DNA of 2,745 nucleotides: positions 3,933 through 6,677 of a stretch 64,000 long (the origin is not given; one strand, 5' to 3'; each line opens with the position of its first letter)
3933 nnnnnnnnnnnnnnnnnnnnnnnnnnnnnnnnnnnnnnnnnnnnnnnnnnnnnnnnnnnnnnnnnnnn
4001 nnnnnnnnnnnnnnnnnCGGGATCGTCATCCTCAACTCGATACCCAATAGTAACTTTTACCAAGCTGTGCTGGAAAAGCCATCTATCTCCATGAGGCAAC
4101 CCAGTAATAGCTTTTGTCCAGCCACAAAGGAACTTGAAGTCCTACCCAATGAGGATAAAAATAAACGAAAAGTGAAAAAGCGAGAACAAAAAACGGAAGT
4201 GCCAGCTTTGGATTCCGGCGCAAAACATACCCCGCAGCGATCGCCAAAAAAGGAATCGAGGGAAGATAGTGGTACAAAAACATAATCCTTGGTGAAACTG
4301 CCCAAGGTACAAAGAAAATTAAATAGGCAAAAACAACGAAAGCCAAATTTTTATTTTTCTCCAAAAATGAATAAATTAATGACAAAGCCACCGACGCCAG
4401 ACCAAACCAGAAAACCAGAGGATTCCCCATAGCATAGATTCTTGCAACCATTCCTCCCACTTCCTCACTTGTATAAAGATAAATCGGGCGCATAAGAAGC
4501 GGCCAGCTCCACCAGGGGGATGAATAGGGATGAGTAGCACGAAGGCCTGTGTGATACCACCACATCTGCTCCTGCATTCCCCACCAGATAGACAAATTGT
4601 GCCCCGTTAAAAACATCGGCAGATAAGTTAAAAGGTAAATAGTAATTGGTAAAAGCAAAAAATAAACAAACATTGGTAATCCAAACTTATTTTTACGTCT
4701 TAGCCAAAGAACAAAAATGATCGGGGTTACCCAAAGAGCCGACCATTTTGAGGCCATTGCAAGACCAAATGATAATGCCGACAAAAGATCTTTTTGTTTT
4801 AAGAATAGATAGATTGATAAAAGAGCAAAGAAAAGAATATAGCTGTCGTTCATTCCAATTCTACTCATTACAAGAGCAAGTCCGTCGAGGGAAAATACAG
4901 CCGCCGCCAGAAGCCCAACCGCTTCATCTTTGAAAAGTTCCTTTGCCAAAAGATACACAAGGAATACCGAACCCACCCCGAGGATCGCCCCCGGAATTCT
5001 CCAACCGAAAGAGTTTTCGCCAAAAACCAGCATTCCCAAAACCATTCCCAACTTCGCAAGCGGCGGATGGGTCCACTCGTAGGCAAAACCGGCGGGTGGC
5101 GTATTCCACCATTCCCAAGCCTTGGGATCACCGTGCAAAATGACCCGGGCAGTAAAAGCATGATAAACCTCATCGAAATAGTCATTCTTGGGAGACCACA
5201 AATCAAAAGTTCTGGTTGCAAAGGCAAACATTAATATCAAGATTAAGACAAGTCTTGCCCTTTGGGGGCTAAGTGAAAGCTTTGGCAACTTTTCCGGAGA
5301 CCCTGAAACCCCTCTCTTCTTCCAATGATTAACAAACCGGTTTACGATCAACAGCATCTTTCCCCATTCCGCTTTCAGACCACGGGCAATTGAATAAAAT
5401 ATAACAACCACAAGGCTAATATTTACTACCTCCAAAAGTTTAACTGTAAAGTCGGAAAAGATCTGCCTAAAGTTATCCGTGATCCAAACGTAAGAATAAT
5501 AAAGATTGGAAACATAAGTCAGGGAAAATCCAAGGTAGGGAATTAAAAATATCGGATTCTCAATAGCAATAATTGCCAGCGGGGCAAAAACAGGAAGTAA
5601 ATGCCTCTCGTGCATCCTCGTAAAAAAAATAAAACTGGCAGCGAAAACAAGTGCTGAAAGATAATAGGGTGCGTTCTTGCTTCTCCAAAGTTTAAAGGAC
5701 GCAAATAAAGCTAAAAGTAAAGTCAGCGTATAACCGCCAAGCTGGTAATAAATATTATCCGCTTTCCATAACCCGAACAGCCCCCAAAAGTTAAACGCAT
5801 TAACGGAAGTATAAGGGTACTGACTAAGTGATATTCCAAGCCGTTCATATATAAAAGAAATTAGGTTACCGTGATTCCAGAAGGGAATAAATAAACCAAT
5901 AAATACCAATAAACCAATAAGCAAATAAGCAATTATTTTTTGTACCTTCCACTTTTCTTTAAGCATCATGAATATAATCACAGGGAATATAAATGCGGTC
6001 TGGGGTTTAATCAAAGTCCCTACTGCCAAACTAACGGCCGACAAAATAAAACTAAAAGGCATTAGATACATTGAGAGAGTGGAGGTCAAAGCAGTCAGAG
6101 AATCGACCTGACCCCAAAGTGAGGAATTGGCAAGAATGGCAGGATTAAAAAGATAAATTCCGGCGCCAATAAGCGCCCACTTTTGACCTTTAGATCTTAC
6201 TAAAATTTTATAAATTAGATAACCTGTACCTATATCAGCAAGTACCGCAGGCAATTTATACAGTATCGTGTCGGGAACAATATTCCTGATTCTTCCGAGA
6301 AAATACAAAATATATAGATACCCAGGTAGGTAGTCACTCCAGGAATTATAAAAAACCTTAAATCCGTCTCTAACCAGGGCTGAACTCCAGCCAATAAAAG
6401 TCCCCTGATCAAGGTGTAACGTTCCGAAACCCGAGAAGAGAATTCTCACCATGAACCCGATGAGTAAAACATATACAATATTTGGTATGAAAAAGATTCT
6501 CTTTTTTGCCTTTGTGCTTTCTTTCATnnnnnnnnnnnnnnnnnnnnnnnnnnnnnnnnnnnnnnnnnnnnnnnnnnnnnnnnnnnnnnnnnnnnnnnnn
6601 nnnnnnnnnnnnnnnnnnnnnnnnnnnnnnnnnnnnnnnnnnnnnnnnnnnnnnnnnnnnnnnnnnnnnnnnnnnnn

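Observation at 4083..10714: Cluster of GT-C (GT39/83-like) polytopic glycosyltransferase paralogs (five in the window including 24553..26163) next to LCP and FemAB genes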

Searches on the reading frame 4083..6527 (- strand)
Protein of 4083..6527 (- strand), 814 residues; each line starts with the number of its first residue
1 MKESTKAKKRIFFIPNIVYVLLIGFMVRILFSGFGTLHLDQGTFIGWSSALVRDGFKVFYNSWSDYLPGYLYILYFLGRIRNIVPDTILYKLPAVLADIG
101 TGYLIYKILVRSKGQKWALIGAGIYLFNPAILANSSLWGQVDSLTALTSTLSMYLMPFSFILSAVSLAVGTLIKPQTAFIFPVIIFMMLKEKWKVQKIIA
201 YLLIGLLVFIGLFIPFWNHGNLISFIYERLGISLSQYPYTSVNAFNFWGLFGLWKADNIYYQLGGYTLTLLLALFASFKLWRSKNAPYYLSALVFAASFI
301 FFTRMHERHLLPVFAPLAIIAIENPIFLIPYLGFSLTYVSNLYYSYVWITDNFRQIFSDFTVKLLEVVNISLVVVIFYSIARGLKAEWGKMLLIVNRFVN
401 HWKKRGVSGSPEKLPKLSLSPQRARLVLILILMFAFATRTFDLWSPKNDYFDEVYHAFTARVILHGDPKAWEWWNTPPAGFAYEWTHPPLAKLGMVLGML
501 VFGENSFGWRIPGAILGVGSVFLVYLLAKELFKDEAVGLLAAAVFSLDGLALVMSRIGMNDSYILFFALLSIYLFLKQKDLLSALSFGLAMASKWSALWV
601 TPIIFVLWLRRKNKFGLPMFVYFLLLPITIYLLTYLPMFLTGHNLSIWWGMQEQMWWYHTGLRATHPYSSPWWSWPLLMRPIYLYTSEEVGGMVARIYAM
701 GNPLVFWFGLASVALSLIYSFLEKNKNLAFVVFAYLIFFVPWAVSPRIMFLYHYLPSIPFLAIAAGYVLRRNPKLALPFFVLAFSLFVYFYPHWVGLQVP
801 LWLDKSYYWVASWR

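Call 5: search_protein_families(library=pfam, proteins=[window:4083-6527:-], max_evalue=0.01)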
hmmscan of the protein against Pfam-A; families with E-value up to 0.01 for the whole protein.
window:4083-6527:- (814 aa): 4 families
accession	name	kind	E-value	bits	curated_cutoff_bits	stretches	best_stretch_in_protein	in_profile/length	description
PF16192.10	PMT_4TMC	-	2e-16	60.5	32.4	1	646-801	3-190/202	C-terminal four TMM region of protein-O-mannosyltransferase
PF13231.12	PMT_2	-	4e-15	56.8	26.1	2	487-628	2-153/160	Dolichyl-phosphate-mannose-protein mannosyltransferase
PF02366.24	PMT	-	5.4e-12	46.2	22.7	1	431-639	3-241/245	Dolichyl-phosphate-mannose-protein mannosyltransferase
PF06728.19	PIG-U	-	0.00038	20.1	24.5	1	51-251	43-262/378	GPI transamidase subunit PIG-U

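Call 6: search_protein_families(library=ncbifam, proteins=[window:4083-6527:-], max_evalue=0.1)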
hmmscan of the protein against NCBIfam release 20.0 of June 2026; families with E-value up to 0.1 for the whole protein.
window:4083-6527:- (814 aa): 1 family
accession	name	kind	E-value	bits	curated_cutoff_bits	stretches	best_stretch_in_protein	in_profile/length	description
NF058602.1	PrMnsylTfPmt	equivalog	3.8e-14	52.4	800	2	485-579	97-191/530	protein O-mannosyltransferase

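Call 7: search_solved_structures(query=window:4083-6527:-, max_evalue=1)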
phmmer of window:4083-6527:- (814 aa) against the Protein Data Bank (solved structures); distinct sequences matched with E-value up to 1: 2.
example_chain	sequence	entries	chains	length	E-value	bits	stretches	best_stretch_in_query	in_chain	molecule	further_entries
9i5k_A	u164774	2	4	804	3.2e-05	25.9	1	645-758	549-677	Dolichyl-phosphate-mannose--protein mannosyltransferase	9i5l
6p25_A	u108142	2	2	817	0.36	12.5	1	651-769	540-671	Dolichyl-phosphate-mannose--protein mannosyltransferase 1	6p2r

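Call 23: list_cluster_members(proteins=[P0001, window:4083-6527:-, window:9170-10714:-, window:24553-26163:+, window:7587-9188:+])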
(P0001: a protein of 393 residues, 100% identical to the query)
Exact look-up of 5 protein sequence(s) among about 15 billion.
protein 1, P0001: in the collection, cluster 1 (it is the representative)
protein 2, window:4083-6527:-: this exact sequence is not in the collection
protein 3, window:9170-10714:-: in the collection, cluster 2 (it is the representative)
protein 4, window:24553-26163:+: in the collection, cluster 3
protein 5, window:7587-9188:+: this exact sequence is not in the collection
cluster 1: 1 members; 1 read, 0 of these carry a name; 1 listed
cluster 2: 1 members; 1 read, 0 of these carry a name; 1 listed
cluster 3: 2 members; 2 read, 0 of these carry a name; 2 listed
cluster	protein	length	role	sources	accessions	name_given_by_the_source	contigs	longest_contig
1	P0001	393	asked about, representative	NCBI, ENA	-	-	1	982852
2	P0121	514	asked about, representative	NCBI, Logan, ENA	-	-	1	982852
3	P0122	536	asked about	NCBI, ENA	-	-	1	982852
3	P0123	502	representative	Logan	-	-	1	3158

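Call 51: search_protein_representatives(protein=window:4083-6527:-)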
Query: 814 residues. Proteins with E-value up to 0.001 (for the whole library): 8935; up to 1e-10: 4450; up to 1e-30: 1094. The best 150 are listed.
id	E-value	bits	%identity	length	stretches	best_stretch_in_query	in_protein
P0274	2.8e-239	813.5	50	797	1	15-814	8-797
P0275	8.1e-237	805.3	52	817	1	17-814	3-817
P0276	8.5e-227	772.2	60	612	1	17-616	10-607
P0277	1.6e-222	758.0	50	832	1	19-814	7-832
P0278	6.3e-214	729.6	48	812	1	20-814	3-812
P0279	6.2e-213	726.3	53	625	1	188-813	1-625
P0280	1.6e-203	695.2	45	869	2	12-634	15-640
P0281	1.1e-200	685.8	48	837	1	14-814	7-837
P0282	4.1e-187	640.9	45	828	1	16-814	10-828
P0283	2.5e-182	625.1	44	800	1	17-810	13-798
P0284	5.1e-182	624.1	46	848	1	18-814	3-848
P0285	1.4e-181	622.6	51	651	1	14-633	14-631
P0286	3.5e-181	621.3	50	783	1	20-814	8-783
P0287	2.9e-175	601.7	43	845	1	18-814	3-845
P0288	8.7e-173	593.5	46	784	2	428-813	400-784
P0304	1.3e-124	434.1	48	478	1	14-488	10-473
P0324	1.4e-95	338.0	50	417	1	7-378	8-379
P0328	5.2e-89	316.3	47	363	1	28-380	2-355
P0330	4.3e-88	313.3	39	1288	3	27-378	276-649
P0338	5.3e-84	299.8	46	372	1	35-377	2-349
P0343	2.1e-82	294.5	35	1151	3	9-378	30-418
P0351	3.6e-81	290.4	52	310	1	53-339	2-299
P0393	1.3e-74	268.8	55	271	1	9-257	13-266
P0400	9.0e-74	265.9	47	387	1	17-349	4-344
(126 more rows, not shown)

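Call 59: search_protein_families(library=pfam, proteins=[P0324, P0328, P0338, P0400, P0304, P0351, P0393, P0274, P0330, P0343], max_evalue=0.01)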
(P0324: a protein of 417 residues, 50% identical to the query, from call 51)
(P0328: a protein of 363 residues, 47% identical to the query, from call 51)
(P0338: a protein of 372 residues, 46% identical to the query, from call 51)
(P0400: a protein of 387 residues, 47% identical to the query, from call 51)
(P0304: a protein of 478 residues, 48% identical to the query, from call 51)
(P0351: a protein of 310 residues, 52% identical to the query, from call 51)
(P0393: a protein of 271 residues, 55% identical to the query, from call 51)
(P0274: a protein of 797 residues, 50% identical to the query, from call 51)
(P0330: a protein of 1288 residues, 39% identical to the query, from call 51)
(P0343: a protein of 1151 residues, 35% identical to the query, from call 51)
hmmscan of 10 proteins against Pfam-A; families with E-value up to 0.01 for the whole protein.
P0324 (417 aa): 0 families

P0328 (363 aa): 1 family
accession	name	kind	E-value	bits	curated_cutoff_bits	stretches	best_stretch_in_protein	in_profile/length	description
PF13231.12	PMT_2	-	1e-05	26.3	26.1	1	62-190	20-157/160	Dolichyl-phosphate-mannose-protein mannosyltransferase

P0338 (372 aa): 1 family
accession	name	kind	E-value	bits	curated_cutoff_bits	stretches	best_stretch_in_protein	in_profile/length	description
PF13231.12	PMT_2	-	2.2e-08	34.9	26.1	1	60-185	25-157/160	Dolichyl-phosphate-mannose-protein mannosyltransferase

P0400 (387 aa): 0 families

P0304 (478 aa): 1 family
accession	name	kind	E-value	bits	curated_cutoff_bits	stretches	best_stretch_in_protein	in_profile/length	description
PF13231.12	PMT_2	-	1.4e-06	29.1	26.1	1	69-206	6-151/160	Dolichyl-phosphate-mannose-protein mannosyltransferase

P0351 (310 aa): 2 families
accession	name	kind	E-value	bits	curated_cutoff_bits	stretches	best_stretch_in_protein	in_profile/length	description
PF13231.12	PMT_2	-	9.1e-09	36.2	26.1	1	43-162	26-154/160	Dolichyl-phosphate-mannose-protein mannosyltransferase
PF06728.19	PIG-U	-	1.1e-06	28.4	24.5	1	38-144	78-196/378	GPI transamidase subunit PIG-U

P0393 (271 aa): 2 families
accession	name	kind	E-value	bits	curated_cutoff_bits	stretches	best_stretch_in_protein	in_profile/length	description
PF06728.19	PIG-U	-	5.1e-07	29.5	24.5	1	75-236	62-239/378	GPI transamidase subunit PIG-U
PF09594.16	GT87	-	2.3e-06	28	25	1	71-226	3-148/237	Glycosyltransferase family 87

P0274 (797 aa): 3 families
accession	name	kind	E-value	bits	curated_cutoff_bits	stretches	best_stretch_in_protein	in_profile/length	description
PF16192.10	PMT_4TMC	-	1.4e-16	61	32.4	1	629-796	2-202/202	C-terminal four TMM region of protein-O-mannosyltransferase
PF13231.12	PMT_2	-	1.1e-13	52.2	26.1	1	472-603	2-141/160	Dolichyl-phosphate-mannose-protein mannosyltransferase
PF02366.24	PMT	-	6.5e-08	32.9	22.7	1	415-617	2-235/245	Dolichyl-phosphate-mannose-protein mannosyltransferase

P0330 (1288 aa): 4 families
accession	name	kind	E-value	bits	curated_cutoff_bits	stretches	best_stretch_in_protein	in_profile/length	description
PF16192.10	PMT_4TMC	-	1.2e-20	74.3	32.4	1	1109-1286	2-202/202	C-terminal four TMM region of protein-O-mannosyltransferase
PF02366.24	PMT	-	7.3e-14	52.4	22.7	1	858-1093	11-234/245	Dolichyl-phosphate-mannose-protein mannosyltransferase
PF13231.12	PMT_2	-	1.4e-10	42.1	26.1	1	893-1030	2-131/160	Dolichyl-phosphate-mannose-protein mannosyltransferase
PF09594.16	GT87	-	4.2e-06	27.1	25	1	318-568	3-231/237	Glycosyltransferase family 87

P0343 (1151 aa): 3 families
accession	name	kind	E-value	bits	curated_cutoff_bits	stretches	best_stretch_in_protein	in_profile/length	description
PF16192.10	PMT_4TMC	-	5.4e-23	82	32.4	1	968-1148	3-202/202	C-terminal four TMM region of protein-O-mannosyltransferase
PF13231.12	PMT_2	-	9.8e-14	52.3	26.1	2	758-898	2-132/160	Dolichyl-phosphate-mannose-protein mannosyltransferase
PF02366.24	PMT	-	1e-12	48.6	22.7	1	775-953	80-235/245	Dolichyl-phosphate-mannose-protein mannosyltransferase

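Call 75: predict_structure(alignment_id=A4)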
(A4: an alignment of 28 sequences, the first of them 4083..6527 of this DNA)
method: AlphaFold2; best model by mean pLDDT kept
length: 814 residues; sequences in the alignment: 28
mean_pLDDT: 90.2   pTM: 0.81
mean pLDDT of the five models: 90.2, 88.1, 87.8, 87.7, 86.8
residues with pLDDT >= 90: 591; 70-90: 156; 50-70: 48; < 50: 19
segments of 3 or more residues with pLDDT < 50: 1-13, 406-411
pLDDT, mean of each block of 10 residues (from residue 1): 43 71 92 85 95 96 92 97 93 97 97 91 96 92 96 96 98 95 95 96 98 93 95 91 93 91 95 95 92 97 87 96 92 96 91 89 96 95 66 65 53 64 95 98 89 90 94 88 88 96 96 98 98 95 98 93 97 96 97 94 92 74 94 95 95 87 61 84 88 90 95 93 89 94 71 93 97 94 98 94 91 84
secondary structure, 60 per line:
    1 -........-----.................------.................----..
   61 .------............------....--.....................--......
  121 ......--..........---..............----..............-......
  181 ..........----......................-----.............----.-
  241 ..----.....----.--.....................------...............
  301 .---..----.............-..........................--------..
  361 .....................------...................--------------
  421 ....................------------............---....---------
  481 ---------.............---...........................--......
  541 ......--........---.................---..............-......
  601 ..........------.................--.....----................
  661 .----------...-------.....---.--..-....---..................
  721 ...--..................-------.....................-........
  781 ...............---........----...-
elements in order (helices of 4 or more, strands of 3 or more residues): H2-9 H15-31 H38-54 H68-79 H86-89 H92-112 H115-126 H129-138 H142-155 H160-173 H175-190 H195-216 H222-234 H247-251 H259-279 H286-301 H311-323 H325-350 H359-381 H388-406 H421-440 H453-464 H468-471 H490-502 H506-532 H535-546 H549-556 H560-576 H580-593 H595-610 H617-633 H636-640 H645-661 E682-686 E696-699 H703-723 H726-743 H751-771 H773-795 H801-806

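Call 102: fold_search(model_id=the predicted structure, library=pdb)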
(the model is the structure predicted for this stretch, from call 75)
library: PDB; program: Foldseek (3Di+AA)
matches with E <= 10: 125; with E <= 0.001: 25
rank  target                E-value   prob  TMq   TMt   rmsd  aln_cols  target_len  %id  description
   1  9i5k_A                3.3e-13  1.00  0.42  0.67   3.9       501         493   20  Structure of the Chaetomium thermophilum Pmt4 homodimer (C2 symmetry) (released 2025-12-24)
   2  9i5l_A                4.4e-10  1.00  0.42  0.48   4.6       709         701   14  Structure of the Chaetomium thermophilum Pmt4 homodimer (C1 symmetry) (released 2025-12-24)
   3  9e6i_B                2.4e-09  1.00  0.38  0.43   6.2       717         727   13  Cryo-EM structure of Saccharomyces cerevisiae Pmt4-Ccw5 complex (released 2025-10-15)
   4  9e61_B                2.9e-09  1.00  0.39  0.44   6.0       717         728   14  Cryo-EM structure of Saccharomyces cerevisiae Pmt4 apo form (released 2025-10-15)
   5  6p25_A                3.9e-09  1.00  0.42  0.46   5.2       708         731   14  Structure of S. cerevisiae protein O-mannosyltransferase Pmt1-Pmt2 complex bound to the sugar donor and a peptide acce (released 2019-07-10)
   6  9e61_A                3.9e-09  1.00  0.38  0.43   6.7       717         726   13  Cryo-EM structure of Saccharomyces cerevisiae Pmt4 apo form (released 2025-10-15)
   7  6p25_B                7.2e-08  1.00  0.41  0.48   5.7       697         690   12  Structure of S. cerevisiae protein O-mannosyltransferase Pmt1-Pmt2 complex bound to the sugar donor and a peptide acce (released 2019-07-10)
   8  3wak                  5.9e-05  1.00  0.31  0.29  12.0       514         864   13  Crystal structure of the Archaeoglobus fulgidus oligosaccharyltransferase (O29867_ARCFU) in the apo form (released 2013-10-30)
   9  8age_A                7.5e-05  1.00  0.31  0.38  10.8       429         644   14  Structure of yeast oligosaccharylransferase complex with acceptor peptide bound (released 2022-12-07)
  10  8agb_A                1.1e-04  1.00  0.28  0.35  12.4       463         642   14  Structure of yeast oligosaccharylransferase complex with lipid-linked oligosaccharide bound (released 2022-12-07)
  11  7e9s_A                1.7e-04  1.00  0.29  0.27  11.4       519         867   14  Archaeal oligosaccharyltransferase AglB from Archaeoglobus fulgidus in complex with an inhibitory peptide and a dolich (released 2021-09-08)
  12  9wno_A                2.4e-04  1.00  0.34  0.62   5.7       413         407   17  Cryo-EM structure of Candida glabrata GPI mannosyltransferase I bound to Dol-P-Man (released 2025-12-03)
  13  6s7o_A                2.5e-04  1.00  0.30  0.37  13.0       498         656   16  Cryo-EM structure of human oligosaccharyltransferase complex OST-A (released 2019-12-18)
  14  9ub7_B                2.7e-04  1.00  0.36  0.68   4.8       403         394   15  Structure of glycosylphosphatidylinositol transamidase,state 1 (released 2026-04-08)
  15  8imx_U                2.7e-04  1.00  0.34  0.61   5.4       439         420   15  Cryo-EM structure of GPI-T with a chimeric GPI-anchored protein (released 2023-08-16)
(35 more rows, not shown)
